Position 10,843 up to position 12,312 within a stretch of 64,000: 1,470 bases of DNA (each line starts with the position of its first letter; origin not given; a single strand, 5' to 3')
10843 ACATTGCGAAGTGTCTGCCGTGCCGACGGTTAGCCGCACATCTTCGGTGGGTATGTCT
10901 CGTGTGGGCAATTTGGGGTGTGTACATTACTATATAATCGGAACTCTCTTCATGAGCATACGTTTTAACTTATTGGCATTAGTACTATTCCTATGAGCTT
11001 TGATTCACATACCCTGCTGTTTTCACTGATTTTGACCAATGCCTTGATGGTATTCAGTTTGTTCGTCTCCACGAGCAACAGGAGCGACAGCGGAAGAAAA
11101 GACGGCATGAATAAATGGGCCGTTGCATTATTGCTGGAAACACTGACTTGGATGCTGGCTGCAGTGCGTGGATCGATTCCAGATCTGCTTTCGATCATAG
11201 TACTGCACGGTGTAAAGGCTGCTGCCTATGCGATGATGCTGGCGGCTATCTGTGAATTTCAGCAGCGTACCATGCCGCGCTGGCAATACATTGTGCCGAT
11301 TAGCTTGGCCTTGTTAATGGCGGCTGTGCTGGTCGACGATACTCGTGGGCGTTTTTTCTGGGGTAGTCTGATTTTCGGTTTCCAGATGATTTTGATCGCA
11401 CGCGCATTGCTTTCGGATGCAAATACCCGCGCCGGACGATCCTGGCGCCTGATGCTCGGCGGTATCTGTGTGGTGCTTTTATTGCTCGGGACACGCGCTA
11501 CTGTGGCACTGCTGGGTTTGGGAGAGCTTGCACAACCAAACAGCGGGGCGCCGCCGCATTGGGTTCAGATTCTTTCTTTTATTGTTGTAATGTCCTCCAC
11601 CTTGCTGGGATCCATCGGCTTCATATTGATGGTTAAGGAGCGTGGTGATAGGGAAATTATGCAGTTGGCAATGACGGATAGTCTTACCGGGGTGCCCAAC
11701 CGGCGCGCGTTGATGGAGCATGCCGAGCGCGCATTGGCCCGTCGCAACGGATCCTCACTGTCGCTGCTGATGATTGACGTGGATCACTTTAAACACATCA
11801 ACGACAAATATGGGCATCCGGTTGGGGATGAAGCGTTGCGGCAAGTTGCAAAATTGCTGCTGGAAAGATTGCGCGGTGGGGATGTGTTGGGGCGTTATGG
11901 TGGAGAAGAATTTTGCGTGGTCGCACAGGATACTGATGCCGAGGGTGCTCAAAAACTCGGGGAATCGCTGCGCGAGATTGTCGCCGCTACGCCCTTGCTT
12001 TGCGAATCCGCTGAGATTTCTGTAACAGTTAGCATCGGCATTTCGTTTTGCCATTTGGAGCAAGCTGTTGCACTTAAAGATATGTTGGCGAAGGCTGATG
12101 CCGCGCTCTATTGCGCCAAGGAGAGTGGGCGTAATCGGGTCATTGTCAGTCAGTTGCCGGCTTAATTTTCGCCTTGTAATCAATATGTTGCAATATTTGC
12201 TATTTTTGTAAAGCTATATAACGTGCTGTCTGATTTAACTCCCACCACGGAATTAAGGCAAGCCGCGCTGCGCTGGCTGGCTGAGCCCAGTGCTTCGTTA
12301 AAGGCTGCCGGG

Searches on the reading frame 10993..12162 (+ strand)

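Call 55: search_protein_families(library=pfam, proteins=[window:10993-12162:+], max_evalue=0.00001)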
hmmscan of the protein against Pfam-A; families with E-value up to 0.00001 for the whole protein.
window:10993-12162:+ (390 aa): 1 family
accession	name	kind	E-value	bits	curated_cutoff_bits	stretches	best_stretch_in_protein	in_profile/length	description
PF00990.26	GGDEF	-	3.2e-46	157.5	23.8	1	226-382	1-161/161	Diguanylate cyclase, GGDEF domain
